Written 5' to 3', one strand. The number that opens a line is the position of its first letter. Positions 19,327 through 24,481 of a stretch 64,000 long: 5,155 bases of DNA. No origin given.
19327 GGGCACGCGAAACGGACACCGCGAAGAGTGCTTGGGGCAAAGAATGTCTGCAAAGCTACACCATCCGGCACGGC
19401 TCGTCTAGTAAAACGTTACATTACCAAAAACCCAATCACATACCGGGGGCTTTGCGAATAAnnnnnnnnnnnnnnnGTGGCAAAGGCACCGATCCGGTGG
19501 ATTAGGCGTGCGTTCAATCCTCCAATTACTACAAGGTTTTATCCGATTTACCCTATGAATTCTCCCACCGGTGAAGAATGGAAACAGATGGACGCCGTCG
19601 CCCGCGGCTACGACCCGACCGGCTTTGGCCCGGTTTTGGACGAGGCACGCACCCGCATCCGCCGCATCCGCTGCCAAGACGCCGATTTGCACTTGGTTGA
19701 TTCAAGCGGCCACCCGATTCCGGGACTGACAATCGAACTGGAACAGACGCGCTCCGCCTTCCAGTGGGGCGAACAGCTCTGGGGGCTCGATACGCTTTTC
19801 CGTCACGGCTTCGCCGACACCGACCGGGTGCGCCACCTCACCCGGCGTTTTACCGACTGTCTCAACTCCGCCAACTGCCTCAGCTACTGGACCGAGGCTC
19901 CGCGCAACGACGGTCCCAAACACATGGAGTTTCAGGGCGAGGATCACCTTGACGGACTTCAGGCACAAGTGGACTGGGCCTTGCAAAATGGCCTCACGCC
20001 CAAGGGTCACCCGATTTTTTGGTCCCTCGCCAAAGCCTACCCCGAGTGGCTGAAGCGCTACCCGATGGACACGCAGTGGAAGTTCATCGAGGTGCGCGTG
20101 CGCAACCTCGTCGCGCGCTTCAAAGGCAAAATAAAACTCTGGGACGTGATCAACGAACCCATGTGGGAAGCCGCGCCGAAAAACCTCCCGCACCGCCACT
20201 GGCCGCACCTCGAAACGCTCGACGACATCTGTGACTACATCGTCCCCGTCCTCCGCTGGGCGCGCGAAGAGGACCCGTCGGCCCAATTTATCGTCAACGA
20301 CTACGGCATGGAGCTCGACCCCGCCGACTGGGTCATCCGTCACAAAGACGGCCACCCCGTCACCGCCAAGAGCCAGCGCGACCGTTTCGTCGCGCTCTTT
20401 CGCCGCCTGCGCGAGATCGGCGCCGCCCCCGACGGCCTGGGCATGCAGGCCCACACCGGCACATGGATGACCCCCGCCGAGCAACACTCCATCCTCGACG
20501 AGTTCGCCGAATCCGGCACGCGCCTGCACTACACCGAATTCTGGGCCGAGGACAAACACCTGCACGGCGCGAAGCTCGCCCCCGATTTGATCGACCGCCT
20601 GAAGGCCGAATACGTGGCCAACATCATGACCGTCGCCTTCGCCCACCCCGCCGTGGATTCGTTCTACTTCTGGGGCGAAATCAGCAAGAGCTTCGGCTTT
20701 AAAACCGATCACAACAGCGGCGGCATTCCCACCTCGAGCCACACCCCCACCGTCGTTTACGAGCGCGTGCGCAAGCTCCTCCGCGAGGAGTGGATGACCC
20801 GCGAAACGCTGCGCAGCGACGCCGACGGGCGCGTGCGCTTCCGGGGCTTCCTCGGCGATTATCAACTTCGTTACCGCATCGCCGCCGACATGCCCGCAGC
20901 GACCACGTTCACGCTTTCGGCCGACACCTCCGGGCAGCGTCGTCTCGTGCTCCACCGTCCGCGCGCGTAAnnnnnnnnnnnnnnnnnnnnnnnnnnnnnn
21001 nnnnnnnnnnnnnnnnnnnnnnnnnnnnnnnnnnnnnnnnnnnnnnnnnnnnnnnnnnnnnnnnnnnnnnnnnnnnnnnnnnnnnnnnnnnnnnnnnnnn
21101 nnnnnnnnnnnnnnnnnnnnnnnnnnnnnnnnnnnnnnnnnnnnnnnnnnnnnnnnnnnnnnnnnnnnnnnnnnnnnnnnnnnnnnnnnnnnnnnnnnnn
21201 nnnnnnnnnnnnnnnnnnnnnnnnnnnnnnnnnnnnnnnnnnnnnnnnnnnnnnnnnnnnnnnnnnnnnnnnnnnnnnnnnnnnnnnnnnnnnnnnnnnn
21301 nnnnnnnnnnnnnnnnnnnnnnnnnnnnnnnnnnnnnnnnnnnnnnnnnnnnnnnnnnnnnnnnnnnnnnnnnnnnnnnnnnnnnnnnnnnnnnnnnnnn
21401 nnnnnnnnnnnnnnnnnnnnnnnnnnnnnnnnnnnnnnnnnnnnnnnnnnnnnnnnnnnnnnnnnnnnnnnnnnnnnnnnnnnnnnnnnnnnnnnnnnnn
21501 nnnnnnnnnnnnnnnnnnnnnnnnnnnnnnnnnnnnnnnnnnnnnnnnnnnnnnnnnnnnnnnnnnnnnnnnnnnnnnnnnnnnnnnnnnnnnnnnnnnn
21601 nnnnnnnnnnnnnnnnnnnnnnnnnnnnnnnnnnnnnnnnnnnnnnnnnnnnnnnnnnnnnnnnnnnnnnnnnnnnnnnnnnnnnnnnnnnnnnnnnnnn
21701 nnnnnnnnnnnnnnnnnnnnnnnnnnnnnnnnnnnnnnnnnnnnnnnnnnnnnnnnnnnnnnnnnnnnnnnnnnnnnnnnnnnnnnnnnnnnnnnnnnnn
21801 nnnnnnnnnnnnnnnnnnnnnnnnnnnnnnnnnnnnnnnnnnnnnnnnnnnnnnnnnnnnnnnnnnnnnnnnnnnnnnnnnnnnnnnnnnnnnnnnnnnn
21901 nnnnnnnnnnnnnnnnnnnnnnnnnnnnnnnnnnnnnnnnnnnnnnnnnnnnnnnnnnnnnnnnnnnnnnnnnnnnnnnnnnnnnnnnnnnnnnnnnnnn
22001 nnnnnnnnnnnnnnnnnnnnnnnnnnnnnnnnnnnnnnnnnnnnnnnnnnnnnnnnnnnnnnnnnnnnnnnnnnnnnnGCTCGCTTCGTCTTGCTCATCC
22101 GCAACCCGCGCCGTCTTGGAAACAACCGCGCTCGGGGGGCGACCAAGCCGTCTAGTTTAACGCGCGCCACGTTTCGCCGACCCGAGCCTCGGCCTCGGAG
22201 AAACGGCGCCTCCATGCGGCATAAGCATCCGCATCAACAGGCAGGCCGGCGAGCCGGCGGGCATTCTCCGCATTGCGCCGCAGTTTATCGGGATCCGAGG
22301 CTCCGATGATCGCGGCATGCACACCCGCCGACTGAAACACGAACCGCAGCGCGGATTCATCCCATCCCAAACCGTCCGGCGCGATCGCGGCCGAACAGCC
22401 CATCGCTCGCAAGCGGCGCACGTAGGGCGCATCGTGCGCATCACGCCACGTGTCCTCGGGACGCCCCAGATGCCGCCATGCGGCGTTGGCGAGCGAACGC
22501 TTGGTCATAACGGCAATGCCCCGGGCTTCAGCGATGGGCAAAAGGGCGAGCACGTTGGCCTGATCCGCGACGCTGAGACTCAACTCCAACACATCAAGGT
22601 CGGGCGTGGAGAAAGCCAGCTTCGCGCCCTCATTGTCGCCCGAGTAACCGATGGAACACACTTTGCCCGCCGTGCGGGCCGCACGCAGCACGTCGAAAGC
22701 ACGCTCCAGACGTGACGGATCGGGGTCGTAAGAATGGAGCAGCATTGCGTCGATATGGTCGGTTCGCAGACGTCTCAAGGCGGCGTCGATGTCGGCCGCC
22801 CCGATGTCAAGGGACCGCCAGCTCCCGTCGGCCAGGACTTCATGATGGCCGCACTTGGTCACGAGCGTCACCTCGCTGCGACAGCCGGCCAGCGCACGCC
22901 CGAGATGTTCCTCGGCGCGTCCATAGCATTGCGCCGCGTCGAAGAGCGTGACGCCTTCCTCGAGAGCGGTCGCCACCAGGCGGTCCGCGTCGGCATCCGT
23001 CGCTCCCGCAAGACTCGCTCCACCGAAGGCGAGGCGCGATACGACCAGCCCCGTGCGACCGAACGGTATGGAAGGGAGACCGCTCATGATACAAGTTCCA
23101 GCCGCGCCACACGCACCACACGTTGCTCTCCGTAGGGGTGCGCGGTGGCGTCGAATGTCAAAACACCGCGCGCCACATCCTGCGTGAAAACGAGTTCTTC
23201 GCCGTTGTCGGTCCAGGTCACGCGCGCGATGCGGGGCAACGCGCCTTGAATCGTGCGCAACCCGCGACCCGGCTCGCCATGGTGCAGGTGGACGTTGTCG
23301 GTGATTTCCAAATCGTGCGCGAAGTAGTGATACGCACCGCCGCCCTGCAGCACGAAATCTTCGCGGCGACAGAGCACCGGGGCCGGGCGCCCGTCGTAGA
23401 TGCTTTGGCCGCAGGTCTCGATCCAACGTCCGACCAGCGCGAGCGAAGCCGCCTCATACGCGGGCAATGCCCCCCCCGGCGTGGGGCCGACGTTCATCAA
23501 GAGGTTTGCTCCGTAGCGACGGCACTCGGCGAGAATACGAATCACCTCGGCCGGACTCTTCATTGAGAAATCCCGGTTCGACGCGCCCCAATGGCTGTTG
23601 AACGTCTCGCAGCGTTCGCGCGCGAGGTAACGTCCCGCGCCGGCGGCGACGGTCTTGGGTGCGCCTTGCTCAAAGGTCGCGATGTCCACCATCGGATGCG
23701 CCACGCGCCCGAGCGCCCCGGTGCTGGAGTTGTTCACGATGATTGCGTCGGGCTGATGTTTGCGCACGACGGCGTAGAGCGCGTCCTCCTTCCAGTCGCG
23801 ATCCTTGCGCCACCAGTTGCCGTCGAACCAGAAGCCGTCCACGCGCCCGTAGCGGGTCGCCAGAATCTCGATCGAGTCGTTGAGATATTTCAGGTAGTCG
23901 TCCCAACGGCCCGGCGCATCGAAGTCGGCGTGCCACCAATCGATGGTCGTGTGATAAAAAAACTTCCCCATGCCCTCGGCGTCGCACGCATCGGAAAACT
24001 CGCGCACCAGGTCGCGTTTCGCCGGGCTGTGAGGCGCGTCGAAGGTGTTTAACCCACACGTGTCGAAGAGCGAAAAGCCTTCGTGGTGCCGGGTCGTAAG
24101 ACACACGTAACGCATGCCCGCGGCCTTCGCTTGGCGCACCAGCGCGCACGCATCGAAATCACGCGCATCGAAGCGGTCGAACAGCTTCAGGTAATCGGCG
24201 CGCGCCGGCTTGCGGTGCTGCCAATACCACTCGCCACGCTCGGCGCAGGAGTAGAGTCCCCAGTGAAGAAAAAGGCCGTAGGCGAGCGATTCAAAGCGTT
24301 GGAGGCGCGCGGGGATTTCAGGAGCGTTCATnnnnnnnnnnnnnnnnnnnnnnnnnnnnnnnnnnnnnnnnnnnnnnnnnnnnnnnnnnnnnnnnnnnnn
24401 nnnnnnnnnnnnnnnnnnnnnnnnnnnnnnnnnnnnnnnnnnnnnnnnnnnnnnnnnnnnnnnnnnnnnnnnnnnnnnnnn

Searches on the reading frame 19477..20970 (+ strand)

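Call 11: search_protein_families(library=pfam, proteins=[window:19477-20970:+], max_evalue=0.001)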
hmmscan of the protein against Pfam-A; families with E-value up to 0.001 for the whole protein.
window:19477-20970:+ (497 aa): 1 family
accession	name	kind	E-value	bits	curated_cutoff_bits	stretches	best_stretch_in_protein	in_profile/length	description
PF00331.26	Glyco_hydro_10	-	1.2e-25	90.8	22.1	1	162-400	63-276/311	Glycosyl hydrolase family 10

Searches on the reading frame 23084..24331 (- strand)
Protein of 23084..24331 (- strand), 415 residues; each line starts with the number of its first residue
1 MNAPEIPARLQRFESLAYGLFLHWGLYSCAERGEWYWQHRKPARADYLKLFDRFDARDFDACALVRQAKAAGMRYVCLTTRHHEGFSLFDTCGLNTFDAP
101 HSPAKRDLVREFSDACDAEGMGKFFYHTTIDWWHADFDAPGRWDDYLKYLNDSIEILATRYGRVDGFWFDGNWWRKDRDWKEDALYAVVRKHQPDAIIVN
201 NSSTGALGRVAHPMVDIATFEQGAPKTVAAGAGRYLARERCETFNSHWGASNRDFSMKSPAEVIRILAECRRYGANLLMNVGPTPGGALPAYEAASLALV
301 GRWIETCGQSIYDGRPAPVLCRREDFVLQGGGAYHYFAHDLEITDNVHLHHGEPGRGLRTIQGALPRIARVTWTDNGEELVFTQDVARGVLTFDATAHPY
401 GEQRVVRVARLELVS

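Call 11: search_protein_families(library=pfam, proteins=[window:23084-24331:-], max_evalue=0.001)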
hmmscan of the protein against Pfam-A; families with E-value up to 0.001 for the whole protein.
window:23084-24331:- (415 aa): 1 family
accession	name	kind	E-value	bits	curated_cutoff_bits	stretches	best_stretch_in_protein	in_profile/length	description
PF01120.23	Alpha_L_fucos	-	1.3e-60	206.1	25.2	1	11-308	28-344/345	Alpha-L-fucosidase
